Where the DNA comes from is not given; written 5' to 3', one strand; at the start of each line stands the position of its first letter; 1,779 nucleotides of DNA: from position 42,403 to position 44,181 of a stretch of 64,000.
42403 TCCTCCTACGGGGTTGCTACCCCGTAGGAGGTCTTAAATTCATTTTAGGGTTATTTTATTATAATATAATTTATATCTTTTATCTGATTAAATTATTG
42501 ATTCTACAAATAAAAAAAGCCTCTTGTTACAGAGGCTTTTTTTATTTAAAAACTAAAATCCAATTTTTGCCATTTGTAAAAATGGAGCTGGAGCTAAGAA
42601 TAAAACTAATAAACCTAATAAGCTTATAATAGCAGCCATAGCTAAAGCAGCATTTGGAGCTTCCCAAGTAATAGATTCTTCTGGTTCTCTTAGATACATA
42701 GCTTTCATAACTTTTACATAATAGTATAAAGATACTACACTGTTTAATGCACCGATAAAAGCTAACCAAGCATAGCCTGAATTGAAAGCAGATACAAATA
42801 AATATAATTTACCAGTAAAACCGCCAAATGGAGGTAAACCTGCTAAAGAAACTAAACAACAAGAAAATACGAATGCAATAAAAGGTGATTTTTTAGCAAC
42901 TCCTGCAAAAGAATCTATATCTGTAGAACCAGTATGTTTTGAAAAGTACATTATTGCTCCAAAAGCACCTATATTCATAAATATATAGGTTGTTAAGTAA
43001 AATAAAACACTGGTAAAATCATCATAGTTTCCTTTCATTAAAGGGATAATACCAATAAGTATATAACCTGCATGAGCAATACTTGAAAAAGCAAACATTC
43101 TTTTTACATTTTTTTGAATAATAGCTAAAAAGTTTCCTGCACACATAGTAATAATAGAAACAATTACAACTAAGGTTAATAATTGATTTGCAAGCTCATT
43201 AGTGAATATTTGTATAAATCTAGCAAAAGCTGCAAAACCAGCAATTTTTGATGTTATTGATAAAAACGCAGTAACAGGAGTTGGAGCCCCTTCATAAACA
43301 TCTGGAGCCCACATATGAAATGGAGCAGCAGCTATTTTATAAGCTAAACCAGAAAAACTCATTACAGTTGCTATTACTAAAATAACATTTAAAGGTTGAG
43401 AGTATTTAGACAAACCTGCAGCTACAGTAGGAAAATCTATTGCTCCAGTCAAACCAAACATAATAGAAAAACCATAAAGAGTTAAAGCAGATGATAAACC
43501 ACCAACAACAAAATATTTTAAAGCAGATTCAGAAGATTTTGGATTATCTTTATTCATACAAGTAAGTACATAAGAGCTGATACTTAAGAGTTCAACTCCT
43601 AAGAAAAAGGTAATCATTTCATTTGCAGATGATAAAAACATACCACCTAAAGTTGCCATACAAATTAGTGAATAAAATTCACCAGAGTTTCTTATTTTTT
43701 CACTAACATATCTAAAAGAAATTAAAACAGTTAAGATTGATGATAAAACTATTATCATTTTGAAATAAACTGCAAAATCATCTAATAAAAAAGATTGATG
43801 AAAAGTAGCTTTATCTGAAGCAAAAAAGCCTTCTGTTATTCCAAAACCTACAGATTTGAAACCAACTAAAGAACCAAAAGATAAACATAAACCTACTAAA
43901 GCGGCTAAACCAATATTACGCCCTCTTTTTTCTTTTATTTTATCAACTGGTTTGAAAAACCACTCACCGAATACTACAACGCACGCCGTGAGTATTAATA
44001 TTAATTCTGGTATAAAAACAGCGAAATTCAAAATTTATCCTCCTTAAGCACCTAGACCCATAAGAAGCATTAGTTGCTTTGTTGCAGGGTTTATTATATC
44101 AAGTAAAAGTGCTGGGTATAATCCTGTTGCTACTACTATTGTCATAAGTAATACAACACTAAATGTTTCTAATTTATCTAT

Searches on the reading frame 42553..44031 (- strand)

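Call 7: search_protein_families(library=ncbifam, proteins=[window:42553-44031:-])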
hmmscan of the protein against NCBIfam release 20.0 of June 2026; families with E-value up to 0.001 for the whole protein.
window:42553-44031:- (492 aa): 70 families (the best 25 are shown)
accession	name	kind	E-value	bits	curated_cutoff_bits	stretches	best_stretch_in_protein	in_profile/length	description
TIGR01770.1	NDH_I_N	subfamily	1e-121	407.3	332.6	1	4-484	2-471/472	NADH-quinone oxidoreductase subunit NuoN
NF002701.0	PRK02504.1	equivalog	3.6e-118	395.2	569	1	60-453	53-441/513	NAD(P)H-quinone oxidoreductase subunit N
NF004440.0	PRK05777.1-3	equivalog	3.8e-115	385.5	519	1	64-488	51-469/477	NADH-quinone oxidoreductase subunit NuoN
NF004442.0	PRK05777.1-5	equivalog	4e-113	379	523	1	2-487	7-473/483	NADH-quinone oxidoreductase subunit NuoN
NF004446.0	PRK05777.2-4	equivalog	2.3e-104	350.3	590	1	2-482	10-485/502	NADH-quinone oxidoreductase subunit NuoN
NF004441.0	PRK05777.1-4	equivalog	6.3e-98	328.6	477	1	113-489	141-517/524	NADH-quinone oxidoreductase subunit NuoN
NF004443.0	PRK05777.2-1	equivalog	6.6e-83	279.6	626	1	3-475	11-473/506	NADH-quinone oxidoreductase subunit NuoN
NF004444.0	PRK05777.2-2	equivalog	4.8e-81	273.3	496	1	10-477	14-474/496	NADH-quinone oxidoreductase subunit NuoN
NF004445.0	PRK05777.2-3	equivalog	2.1e-80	271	408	1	56-476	46-463/475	NADH-quinone oxidoreductase subunit NuoN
NF004439.0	PRK05777.1-1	equivalog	1.4e-77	261.7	531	1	81-488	67-478/485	NADH-quinone oxidoreductase subunit NuoN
NF004447.0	PRK05777.2-5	equivalog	2.7e-62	211.3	547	1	79-456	57-432/458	NADH-quinone oxidoreductase subunit NuoN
NF006241.0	PRK08377.1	equivalog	1.1e-55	189.6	645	1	82-488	75-470/494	NADH dehydrogenase subunit N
NF006240.0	PRK08376.1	subfamily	7.5e-55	186.8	662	1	81-482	86-491/521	putative monovalent cation/H+ antiporter subunit D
NF006419.0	PRK08668.1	equivalog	1.2e-46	159.7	617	1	47-486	33-470/613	NADH dehydrogenase subunit M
NF004448.0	PRK05777.2-6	equivalog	4.8e-44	151.2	869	1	16-478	21-479/492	NADH-quinone oxidoreductase subunit NuoN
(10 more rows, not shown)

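Call 8: search_protein_families(library=pfam, proteins=[window:42553-44031:-])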
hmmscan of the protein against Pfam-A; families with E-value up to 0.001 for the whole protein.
window:42553-44031:- (492 aa): 1 family
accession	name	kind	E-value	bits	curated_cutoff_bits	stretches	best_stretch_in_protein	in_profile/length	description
PF00361.26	Proton_antipo_M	-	1.4e-69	235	21.5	1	136-433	1-293/294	NADH:quinone oxidoreductase/Mrp antiporter, TM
